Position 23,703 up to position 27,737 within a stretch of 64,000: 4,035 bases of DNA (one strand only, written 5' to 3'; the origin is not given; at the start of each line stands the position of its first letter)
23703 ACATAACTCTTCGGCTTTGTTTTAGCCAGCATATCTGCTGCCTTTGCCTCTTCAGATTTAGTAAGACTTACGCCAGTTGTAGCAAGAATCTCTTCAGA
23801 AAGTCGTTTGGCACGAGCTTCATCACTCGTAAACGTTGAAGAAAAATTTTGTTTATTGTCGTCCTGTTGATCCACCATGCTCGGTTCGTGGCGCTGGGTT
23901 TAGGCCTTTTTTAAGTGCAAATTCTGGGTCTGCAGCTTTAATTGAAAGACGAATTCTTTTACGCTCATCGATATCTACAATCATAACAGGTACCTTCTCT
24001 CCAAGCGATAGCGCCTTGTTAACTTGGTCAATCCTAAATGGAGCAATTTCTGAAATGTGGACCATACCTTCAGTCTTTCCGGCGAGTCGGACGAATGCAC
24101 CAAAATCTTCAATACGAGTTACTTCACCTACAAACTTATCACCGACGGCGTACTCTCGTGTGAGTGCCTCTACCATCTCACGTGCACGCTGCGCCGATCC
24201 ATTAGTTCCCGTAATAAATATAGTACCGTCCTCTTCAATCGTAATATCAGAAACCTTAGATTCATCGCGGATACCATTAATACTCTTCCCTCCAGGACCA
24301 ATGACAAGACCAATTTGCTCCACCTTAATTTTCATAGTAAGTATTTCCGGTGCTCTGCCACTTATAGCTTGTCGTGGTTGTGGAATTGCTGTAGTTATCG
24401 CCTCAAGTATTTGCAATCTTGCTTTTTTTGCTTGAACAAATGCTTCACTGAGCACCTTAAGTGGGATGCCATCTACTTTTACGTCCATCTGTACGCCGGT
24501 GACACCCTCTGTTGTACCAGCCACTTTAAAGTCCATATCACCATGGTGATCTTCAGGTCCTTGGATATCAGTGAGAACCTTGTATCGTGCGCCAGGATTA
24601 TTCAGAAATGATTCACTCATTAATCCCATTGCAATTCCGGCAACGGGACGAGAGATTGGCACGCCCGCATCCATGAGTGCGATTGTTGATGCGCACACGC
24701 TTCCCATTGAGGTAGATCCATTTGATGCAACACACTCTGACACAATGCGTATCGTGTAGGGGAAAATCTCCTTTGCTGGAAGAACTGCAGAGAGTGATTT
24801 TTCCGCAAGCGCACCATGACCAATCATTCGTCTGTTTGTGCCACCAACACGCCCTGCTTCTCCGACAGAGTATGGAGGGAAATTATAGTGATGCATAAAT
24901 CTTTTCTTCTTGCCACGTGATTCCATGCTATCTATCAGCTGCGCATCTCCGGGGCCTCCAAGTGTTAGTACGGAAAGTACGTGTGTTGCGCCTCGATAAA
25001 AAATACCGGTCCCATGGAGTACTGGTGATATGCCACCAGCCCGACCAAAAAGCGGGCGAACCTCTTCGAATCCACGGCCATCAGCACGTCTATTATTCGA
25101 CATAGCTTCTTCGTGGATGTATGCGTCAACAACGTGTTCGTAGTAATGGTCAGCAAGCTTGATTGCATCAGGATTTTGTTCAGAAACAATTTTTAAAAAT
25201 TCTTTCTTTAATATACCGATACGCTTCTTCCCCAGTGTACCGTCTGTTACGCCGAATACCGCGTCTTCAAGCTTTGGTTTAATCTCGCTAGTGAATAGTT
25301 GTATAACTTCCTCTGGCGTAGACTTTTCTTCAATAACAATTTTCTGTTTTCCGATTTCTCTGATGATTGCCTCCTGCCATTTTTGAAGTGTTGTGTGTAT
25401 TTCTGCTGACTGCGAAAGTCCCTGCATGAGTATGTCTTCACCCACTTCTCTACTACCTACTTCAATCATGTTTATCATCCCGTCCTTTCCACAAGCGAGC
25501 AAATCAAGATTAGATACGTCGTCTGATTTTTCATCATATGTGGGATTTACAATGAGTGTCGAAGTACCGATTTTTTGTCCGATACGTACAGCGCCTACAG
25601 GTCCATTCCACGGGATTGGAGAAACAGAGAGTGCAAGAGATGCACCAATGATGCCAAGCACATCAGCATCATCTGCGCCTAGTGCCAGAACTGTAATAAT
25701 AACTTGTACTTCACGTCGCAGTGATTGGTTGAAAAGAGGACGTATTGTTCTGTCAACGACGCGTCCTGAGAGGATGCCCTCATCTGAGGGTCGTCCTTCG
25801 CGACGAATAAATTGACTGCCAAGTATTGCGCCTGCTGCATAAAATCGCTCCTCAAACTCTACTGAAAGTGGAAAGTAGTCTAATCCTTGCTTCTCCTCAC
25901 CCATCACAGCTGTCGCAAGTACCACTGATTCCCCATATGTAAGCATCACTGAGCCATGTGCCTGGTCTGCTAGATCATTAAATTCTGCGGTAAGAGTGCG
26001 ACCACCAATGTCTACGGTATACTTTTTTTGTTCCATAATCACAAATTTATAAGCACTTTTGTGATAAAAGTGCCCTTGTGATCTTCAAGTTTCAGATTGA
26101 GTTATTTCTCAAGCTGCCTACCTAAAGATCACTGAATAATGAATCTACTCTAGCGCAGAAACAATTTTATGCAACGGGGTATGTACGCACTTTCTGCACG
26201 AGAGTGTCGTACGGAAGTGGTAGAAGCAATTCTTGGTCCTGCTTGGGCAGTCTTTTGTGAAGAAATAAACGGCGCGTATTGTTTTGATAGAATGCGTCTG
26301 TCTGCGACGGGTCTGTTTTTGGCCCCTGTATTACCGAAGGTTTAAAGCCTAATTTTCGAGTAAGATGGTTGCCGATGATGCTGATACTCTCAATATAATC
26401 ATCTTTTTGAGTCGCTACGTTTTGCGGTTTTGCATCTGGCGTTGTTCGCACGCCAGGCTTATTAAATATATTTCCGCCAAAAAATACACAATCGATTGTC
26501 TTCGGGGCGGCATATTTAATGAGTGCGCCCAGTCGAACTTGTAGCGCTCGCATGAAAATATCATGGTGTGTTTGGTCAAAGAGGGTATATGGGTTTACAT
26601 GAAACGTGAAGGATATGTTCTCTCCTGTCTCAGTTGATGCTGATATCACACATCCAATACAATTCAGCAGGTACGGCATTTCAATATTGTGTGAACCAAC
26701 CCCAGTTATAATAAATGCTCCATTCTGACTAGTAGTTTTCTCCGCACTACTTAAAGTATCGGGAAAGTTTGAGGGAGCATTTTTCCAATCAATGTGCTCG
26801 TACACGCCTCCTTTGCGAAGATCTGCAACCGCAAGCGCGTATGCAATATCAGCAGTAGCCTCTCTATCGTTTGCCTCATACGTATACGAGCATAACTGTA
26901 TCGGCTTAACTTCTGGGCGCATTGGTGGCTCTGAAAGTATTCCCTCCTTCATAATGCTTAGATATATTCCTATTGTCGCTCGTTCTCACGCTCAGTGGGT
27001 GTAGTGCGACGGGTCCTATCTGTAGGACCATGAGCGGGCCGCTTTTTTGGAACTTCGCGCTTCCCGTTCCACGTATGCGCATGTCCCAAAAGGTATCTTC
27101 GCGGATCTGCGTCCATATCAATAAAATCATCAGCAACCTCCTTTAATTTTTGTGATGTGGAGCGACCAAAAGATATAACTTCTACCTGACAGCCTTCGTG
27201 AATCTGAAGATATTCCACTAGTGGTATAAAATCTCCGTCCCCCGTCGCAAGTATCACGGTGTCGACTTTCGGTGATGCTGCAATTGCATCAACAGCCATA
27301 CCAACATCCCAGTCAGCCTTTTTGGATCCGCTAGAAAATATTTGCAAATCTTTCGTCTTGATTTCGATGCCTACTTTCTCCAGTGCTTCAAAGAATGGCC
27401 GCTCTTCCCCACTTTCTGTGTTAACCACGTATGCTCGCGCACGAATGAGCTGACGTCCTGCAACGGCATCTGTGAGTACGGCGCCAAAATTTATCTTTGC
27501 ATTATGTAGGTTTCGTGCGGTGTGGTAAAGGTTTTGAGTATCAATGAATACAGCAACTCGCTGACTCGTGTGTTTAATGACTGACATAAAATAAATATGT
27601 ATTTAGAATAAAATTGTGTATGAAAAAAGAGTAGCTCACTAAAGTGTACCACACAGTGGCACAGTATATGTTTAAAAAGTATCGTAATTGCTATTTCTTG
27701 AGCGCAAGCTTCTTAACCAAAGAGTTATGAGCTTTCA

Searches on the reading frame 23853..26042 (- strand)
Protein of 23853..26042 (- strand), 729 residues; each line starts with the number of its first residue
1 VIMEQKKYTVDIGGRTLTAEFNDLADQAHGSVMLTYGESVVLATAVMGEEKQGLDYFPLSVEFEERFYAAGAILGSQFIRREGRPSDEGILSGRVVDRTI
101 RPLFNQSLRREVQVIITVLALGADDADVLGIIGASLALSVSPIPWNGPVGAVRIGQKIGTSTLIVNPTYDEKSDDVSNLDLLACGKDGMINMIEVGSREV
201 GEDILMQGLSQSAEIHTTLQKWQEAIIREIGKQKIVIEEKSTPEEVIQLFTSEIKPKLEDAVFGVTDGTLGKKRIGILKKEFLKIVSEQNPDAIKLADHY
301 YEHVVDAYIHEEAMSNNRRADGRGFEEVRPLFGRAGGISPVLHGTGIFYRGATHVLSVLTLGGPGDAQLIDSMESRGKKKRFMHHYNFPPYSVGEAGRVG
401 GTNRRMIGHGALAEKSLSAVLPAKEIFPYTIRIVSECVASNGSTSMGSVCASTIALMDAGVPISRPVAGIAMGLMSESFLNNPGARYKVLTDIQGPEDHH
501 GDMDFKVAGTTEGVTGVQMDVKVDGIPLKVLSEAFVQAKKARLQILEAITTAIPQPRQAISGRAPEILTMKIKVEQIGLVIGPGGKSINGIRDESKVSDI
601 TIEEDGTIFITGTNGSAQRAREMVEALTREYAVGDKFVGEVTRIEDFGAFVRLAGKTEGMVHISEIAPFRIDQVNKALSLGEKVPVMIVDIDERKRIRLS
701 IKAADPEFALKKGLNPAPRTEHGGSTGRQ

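Call 16: search_protein_families(library=pfam, proteins=[window:23853-26042:-], max_evalue=0.001)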
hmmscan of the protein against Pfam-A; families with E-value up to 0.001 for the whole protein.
window:23853-26042:- (729 aa): 4 families
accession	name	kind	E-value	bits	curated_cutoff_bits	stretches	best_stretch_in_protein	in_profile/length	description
PF01138.27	RNase_PH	-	1.1e-41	142.7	25.5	2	14-144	2-130/130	3' exoribonuclease family, domain 1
PF00575.29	S1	-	1.6e-16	60.9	22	1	631-702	2-74/74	S1 RNA binding domain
PF00013.35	KH_1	-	8.4e-12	45.1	21.5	1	568-625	2-65/66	KH domain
PF03725.20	RNase_PH_C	-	1.9e-06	28.1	20.8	0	147-211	1-63/67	3' exoribonuclease family, domain 2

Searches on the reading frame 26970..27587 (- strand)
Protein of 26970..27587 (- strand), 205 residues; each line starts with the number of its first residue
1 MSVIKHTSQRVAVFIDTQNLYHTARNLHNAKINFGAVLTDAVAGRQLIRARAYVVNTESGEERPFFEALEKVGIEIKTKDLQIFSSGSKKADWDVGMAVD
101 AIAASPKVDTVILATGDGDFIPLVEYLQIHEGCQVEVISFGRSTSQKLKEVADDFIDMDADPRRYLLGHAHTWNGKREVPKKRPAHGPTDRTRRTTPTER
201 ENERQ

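Call 16: search_protein_families(library=pfam, proteins=[window:26970-27587:-], max_evalue=0.001)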
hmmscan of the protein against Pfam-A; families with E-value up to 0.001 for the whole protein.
window:26970-27587:- (205 aa): 1 family
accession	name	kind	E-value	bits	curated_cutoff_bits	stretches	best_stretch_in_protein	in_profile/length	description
PF01936.24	NYN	-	4.6e-38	131.4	24.2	1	10-159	1-145/145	NYN domain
